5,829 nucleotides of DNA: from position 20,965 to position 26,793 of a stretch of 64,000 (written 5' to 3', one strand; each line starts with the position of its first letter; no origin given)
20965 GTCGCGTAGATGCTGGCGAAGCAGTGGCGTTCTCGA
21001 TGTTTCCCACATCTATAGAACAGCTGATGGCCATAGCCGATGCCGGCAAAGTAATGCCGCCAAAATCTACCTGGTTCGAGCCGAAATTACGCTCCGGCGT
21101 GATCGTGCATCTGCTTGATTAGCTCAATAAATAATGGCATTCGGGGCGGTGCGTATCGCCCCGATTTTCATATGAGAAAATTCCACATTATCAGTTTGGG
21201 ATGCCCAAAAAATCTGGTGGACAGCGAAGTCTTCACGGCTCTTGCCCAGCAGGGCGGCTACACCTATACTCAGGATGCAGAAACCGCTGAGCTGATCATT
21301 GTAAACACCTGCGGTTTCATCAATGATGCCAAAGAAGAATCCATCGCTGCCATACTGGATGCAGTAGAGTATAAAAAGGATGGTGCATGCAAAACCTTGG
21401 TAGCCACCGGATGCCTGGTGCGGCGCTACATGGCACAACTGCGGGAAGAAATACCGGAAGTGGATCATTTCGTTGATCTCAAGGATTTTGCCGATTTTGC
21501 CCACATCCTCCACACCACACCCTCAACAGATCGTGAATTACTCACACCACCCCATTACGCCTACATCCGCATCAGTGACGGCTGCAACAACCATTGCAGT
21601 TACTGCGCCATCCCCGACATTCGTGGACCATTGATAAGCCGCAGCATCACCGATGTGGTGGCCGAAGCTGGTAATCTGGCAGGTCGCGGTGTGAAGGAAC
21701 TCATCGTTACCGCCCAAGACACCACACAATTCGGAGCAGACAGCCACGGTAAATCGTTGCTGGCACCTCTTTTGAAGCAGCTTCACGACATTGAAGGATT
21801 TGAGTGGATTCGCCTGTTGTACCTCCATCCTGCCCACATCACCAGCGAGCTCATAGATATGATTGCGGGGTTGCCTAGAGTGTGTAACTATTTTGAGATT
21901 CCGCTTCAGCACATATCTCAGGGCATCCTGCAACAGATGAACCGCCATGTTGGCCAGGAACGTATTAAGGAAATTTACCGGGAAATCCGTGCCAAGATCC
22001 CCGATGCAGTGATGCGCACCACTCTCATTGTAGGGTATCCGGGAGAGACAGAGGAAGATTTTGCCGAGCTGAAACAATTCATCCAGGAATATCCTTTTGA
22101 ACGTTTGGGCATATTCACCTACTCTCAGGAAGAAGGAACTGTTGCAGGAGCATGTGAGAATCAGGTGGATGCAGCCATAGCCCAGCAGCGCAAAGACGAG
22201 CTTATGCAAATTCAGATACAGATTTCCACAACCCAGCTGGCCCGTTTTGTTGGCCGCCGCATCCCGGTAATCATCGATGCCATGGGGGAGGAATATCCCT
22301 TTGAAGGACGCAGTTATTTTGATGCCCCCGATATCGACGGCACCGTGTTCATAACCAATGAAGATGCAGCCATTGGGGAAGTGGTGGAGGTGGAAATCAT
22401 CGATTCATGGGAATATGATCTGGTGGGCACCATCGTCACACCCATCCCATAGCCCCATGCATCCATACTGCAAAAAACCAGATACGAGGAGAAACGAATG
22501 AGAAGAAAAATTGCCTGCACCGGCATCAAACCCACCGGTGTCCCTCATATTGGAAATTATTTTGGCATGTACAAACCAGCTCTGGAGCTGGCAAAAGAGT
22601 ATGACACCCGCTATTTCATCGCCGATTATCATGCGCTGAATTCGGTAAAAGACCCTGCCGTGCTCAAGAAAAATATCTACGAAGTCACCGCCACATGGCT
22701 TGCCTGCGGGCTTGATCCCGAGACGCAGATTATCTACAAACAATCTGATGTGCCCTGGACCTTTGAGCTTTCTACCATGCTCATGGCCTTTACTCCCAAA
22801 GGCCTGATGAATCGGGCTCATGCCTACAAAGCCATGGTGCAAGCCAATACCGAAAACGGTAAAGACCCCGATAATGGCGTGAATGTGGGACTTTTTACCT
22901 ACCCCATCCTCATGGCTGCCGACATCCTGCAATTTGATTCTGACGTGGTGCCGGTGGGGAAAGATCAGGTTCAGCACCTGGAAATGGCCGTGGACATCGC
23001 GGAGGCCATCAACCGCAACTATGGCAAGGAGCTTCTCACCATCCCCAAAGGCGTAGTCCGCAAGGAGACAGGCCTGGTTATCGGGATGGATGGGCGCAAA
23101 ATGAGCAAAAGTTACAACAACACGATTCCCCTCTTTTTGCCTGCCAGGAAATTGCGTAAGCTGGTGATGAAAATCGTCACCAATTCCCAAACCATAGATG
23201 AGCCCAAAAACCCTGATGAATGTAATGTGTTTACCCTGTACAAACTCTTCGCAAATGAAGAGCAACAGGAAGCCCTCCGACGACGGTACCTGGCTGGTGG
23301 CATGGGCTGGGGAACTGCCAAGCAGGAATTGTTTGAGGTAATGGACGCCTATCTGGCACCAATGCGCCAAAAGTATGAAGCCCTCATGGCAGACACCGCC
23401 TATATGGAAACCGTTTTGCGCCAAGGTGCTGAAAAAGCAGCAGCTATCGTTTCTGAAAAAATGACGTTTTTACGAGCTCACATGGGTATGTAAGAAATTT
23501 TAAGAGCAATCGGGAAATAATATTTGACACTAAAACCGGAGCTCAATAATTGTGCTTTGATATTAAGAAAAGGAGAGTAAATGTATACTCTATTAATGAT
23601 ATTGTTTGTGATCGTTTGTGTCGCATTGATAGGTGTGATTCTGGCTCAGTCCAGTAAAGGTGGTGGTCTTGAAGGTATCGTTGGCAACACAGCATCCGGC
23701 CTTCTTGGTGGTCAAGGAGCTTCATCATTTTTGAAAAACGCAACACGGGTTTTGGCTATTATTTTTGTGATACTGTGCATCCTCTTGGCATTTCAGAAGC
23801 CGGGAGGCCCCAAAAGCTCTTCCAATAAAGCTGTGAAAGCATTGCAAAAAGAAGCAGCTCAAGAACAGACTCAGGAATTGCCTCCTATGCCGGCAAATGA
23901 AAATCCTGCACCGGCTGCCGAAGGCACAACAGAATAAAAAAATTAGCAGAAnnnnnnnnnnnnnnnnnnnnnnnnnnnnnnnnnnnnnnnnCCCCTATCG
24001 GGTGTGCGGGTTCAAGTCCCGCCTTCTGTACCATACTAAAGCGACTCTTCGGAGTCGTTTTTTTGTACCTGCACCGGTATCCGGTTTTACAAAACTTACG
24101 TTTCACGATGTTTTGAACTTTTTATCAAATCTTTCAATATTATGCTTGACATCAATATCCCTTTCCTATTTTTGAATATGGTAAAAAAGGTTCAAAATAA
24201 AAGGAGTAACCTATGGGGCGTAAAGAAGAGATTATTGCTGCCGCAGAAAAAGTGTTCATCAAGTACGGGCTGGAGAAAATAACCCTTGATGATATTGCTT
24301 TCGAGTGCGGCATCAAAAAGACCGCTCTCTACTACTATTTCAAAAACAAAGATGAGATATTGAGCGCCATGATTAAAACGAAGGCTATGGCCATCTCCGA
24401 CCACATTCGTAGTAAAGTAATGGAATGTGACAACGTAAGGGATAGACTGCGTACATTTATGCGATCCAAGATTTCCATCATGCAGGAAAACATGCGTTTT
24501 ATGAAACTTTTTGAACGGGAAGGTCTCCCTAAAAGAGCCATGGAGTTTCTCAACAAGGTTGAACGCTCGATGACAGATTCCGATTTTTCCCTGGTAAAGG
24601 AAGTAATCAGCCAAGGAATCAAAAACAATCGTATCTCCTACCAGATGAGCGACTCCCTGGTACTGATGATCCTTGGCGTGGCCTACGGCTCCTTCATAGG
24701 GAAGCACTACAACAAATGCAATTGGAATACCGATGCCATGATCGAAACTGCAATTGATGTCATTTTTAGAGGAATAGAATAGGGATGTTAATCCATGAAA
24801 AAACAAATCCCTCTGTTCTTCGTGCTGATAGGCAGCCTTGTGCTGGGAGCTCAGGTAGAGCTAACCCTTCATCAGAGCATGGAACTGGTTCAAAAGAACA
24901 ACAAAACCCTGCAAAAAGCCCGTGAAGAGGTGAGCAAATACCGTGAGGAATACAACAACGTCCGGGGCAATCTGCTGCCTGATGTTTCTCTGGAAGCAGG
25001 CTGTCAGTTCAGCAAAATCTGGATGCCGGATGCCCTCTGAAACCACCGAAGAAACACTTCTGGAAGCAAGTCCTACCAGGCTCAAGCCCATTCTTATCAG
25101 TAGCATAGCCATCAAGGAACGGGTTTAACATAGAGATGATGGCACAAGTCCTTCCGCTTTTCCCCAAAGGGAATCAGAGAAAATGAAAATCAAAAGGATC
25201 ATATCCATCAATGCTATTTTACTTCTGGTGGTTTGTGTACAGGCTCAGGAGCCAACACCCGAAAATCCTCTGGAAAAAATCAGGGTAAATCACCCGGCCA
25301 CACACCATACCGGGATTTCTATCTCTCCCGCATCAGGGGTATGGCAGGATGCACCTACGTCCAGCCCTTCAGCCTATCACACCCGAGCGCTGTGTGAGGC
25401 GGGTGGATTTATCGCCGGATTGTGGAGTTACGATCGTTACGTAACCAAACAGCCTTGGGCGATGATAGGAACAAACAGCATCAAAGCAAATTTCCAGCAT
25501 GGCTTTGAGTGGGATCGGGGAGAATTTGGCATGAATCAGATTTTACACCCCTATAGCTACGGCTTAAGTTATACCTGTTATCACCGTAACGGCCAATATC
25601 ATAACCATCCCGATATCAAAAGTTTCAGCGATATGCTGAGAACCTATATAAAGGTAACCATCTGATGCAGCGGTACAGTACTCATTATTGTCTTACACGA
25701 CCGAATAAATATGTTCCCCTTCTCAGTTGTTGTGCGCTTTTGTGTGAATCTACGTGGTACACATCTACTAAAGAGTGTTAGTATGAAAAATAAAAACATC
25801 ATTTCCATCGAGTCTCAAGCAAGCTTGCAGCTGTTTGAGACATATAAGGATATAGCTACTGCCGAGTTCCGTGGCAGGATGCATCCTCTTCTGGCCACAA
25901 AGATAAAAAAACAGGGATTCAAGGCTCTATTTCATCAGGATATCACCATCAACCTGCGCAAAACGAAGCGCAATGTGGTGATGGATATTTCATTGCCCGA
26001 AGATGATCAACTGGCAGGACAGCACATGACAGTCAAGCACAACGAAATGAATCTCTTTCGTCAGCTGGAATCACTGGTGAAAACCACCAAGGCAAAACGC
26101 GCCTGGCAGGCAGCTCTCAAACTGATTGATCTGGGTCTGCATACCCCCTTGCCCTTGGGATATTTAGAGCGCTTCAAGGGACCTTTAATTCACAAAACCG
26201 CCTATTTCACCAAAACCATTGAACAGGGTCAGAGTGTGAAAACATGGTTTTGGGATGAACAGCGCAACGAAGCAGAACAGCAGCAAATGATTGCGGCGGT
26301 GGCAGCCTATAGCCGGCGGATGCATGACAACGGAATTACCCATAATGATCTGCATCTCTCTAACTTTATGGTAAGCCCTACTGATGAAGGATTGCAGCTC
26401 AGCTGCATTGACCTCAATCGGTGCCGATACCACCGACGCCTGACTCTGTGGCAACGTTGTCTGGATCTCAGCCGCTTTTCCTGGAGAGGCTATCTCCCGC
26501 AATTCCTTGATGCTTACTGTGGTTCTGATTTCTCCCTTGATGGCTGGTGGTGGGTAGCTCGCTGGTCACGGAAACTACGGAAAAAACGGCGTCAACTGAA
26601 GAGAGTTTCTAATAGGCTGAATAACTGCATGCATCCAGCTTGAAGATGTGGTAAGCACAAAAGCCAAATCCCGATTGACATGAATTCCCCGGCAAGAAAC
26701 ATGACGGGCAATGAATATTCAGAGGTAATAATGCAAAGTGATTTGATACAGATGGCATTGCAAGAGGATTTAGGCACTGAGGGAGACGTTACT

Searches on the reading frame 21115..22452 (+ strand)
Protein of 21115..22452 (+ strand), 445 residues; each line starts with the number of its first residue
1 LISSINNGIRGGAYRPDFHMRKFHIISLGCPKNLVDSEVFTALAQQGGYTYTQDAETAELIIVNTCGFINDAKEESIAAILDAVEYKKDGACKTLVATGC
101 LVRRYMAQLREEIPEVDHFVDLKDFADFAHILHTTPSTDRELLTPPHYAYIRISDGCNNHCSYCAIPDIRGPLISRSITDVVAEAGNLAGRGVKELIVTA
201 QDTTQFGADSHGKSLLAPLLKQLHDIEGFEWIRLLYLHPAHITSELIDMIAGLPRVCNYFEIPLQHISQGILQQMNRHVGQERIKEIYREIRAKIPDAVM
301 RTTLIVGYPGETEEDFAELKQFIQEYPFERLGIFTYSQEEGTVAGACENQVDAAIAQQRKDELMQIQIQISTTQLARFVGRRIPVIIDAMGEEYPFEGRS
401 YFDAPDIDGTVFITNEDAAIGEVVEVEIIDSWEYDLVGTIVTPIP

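Call 81: search_protein_families(library=pfam, proteins=[window:21115-22452:+], max_evalue=0.00001)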
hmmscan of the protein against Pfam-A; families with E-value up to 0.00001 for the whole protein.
window:21115-22452:+ (445 aa): 3 families
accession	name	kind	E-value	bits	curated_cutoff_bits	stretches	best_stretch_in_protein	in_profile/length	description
PF00919.26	UPF0004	-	7.5e-24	84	27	1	22-120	1-97/98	Uncharacterized protein family UPF0004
PF04055.27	Radical_SAM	-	3.3e-22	79.8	29.5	1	152-323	2-166/166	Radical SAM superfamily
PF18693.7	TRAM_2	-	1.5e-17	63.9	27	1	379-441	1-63/63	TRAM domain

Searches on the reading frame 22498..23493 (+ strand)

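Call 81: search_protein_families(library=pfam, proteins=[window:22498-23493:+], max_evalue=0.00001)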
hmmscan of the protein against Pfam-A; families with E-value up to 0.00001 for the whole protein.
window:22498-23493:+ (331 aa): 1 family
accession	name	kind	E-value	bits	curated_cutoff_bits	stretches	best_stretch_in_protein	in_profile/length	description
PF00579.31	tRNA-synt_1b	-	2.1e-52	178.7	21.1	1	5-286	7-291/292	tRNA synthetases class I (W and Y)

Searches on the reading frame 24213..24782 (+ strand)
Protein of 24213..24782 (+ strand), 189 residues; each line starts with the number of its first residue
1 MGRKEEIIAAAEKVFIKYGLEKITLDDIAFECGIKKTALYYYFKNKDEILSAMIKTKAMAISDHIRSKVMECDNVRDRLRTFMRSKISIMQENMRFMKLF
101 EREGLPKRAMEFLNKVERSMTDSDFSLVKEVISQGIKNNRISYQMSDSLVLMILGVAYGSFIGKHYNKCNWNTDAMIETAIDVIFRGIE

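Call 81: search_protein_families(library=pfam, proteins=[window:24213-24782:+], max_evalue=0.00001)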
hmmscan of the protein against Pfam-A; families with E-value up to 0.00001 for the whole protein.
window:24213-24782:+ (189 aa): 1 family
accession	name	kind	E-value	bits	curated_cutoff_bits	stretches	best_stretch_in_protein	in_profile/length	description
PF00440.29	TetR_N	-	1e-14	54.5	24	1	7-53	1-47/47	Bacterial regulatory proteins, tetR family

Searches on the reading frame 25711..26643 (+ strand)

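Call 81: search_protein_families(library=pfam, proteins=[window:25711-26643:+], max_evalue=0.00001)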
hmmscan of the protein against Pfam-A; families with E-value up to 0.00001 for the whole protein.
window:25711-26643:+ (310 aa): 2 families
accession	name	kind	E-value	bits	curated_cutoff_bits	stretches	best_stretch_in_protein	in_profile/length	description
PF06293.20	Kdo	-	1.3e-17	64.4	21.3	1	99-249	28-180/207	Lipopolysaccharide kinase (Kdo/WaaP) family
PF01636.29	APH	-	3.3e-06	27.5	23.2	1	184-270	141-230/239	Phosphotransferase enzyme family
